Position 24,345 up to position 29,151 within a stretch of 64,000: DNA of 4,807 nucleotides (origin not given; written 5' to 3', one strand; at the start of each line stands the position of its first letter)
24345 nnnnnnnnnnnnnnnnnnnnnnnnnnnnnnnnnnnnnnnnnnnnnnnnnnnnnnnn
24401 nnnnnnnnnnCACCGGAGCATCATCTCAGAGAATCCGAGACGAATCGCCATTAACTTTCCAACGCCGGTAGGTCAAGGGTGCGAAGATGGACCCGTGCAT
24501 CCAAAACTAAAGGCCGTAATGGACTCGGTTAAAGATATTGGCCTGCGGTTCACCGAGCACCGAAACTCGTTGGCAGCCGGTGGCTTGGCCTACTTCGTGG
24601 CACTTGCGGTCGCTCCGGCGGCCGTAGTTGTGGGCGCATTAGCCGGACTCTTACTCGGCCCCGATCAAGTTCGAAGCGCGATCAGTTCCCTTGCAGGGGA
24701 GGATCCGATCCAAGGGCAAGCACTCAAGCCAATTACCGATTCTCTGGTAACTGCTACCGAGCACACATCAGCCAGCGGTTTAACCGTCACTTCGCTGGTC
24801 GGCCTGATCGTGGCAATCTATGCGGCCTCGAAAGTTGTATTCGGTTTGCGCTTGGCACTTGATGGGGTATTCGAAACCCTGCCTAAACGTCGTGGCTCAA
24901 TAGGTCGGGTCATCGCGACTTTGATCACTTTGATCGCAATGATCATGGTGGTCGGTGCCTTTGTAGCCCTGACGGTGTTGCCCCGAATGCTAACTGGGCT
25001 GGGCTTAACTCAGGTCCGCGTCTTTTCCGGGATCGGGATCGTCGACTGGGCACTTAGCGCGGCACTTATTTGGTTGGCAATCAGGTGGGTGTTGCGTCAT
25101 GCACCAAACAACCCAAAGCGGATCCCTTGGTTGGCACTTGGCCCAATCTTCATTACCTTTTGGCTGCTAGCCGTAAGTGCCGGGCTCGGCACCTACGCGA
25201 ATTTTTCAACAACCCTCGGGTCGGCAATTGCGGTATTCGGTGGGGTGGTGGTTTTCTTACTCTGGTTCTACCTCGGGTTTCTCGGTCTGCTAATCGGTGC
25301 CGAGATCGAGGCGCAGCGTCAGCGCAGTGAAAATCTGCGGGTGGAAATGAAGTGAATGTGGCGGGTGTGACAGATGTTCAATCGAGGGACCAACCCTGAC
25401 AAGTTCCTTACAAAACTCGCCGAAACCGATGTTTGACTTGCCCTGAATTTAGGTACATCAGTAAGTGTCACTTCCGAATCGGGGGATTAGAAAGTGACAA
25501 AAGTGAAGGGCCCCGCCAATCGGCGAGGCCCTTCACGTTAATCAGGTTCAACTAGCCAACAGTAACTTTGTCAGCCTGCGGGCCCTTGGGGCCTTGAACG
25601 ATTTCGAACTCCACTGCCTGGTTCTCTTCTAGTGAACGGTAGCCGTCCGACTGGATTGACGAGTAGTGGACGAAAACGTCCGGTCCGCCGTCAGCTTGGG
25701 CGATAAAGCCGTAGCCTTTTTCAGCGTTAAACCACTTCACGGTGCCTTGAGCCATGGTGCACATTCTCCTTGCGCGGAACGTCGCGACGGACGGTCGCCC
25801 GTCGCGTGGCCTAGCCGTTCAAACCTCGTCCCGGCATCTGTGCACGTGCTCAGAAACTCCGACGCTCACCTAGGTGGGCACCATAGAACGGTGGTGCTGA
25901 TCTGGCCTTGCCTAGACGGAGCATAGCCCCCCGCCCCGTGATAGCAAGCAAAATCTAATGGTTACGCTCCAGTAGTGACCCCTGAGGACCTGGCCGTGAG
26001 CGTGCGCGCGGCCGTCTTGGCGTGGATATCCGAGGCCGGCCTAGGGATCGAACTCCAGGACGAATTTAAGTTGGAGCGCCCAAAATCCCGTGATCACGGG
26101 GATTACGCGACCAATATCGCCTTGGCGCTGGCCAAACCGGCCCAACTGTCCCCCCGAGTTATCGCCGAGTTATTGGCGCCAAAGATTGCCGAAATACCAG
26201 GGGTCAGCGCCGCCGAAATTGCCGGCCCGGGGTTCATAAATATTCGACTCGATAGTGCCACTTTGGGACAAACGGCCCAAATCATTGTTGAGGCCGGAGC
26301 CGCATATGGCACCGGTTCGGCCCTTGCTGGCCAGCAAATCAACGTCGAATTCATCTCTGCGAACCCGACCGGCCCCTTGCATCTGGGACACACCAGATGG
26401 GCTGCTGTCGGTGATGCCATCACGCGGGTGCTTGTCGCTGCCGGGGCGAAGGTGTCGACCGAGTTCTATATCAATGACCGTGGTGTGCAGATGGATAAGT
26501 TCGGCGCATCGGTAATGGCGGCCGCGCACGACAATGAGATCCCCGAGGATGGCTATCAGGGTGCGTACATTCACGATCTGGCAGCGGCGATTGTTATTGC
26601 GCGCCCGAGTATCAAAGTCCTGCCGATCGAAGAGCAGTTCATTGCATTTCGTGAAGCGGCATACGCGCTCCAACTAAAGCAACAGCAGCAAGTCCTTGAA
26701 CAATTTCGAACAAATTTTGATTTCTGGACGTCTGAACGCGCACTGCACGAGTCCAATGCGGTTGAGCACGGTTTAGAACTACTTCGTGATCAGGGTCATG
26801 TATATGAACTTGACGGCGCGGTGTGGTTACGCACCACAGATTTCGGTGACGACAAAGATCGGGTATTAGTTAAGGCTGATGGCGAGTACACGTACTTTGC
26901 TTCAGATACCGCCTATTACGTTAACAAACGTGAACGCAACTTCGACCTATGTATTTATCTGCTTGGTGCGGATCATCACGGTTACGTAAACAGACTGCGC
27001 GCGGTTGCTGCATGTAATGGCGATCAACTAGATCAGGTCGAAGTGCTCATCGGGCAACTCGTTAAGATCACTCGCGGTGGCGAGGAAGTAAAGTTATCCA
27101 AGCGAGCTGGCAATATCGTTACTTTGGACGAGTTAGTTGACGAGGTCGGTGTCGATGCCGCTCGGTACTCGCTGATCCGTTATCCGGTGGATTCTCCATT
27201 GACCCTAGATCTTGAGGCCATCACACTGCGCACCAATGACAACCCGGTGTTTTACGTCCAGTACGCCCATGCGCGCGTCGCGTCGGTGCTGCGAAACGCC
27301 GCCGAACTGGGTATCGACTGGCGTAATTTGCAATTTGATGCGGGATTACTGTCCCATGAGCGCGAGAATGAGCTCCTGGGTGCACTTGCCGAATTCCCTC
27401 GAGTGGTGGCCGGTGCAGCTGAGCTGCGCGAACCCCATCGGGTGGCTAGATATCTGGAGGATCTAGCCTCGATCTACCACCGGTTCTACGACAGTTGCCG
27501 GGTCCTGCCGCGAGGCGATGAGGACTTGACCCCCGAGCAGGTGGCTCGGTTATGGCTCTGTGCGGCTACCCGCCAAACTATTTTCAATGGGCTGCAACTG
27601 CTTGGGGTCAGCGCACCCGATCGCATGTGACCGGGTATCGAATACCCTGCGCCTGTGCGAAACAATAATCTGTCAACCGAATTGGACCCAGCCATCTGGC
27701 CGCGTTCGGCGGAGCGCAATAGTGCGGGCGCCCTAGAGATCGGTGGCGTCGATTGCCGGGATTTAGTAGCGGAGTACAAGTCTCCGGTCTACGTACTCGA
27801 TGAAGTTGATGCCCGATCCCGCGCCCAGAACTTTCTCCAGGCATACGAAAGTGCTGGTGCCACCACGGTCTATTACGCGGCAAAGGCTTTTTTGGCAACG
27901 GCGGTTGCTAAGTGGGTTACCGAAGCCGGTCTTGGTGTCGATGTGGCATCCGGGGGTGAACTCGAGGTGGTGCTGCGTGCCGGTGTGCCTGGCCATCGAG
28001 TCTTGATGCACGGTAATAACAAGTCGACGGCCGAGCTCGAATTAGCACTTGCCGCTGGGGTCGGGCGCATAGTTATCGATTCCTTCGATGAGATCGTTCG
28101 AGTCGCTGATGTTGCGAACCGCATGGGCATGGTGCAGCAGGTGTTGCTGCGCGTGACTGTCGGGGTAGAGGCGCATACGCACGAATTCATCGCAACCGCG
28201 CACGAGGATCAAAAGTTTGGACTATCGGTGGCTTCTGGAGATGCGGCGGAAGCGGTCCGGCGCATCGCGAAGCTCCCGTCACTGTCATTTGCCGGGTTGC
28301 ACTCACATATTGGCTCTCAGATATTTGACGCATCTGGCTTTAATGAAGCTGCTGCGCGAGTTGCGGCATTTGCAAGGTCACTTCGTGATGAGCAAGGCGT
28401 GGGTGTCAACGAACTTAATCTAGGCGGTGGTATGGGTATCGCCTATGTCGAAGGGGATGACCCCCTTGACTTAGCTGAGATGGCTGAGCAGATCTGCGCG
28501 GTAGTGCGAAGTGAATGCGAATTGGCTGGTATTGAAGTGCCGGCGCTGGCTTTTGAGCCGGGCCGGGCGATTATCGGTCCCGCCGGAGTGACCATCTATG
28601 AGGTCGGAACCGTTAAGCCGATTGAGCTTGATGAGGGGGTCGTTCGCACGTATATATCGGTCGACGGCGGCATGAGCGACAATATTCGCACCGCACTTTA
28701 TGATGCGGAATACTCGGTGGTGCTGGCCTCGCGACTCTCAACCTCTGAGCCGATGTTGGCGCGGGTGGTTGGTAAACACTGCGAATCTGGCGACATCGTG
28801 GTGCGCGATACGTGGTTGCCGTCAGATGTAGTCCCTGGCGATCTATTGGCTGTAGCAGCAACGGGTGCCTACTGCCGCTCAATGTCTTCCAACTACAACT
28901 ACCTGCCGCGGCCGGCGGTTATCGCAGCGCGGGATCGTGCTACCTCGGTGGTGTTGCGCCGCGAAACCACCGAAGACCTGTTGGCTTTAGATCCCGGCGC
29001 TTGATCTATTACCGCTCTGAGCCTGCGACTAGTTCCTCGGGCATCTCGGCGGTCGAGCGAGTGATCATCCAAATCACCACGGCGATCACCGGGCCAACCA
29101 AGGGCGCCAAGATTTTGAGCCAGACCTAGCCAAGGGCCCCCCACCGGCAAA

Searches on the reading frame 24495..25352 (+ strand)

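Call 48: search_protein_families(library=pfam, proteins=[window:24495-25352:+], max_evalue=0.00001)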
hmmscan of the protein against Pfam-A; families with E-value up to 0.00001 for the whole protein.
window:24495-25352:+ (286 aa): 1 family
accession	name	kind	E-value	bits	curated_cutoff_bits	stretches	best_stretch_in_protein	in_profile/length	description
PF03631.20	Virul_fac_BrkB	-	6.4e-34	118.2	33.7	1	21-277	2-257/259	Virulence factor BrkB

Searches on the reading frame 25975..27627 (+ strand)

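Call 48: search_protein_families(library=pfam, proteins=[window:25975-27627:+], max_evalue=0.00001)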
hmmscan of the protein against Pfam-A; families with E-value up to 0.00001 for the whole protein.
window:25975-27627:+ (551 aa): 3 families
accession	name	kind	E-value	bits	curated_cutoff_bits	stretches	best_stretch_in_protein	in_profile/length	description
PF05746.21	DALR_1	-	2.5e-33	115.1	22.3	1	428-551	1-117/117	DALR anticodon binding domain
PF03485.21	Arg_tRNA_synt_N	-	3.1e-20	73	21.5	1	12-92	5-85/85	Arginyl tRNA synthetase N terminal domain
PF00750.26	tRNA-synt_1d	-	5.7e-20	72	23.3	1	118-391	18-298/349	tRNA synthetases class I (R), catalytic domain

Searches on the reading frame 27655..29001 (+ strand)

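Call 48: search_protein_families(library=pfam, proteins=[window:27655-29001:+], max_evalue=0.00001)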
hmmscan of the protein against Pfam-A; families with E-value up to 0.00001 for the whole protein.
window:27655-29001:+ (449 aa): 3 families
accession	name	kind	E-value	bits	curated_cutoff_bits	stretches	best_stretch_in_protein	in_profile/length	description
PF02784.22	Orn_Arg_deC_N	-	8.5e-61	205.9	23.4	1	56-307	7-246/247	Pyridoxal-dependent decarboxylase, pyridoxal binding domain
PF00278.28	Orn_DAP_Arg_deC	-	5.5e-16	59.1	23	1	142-404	5-95/95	Pyridoxal-dependent decarboxylase, C-terminal sheet domain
PF01168.26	Ala_racemase_N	-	2.4e-06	27.8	24.1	1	57-253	7-190/220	Alanine racemase, N-terminal domain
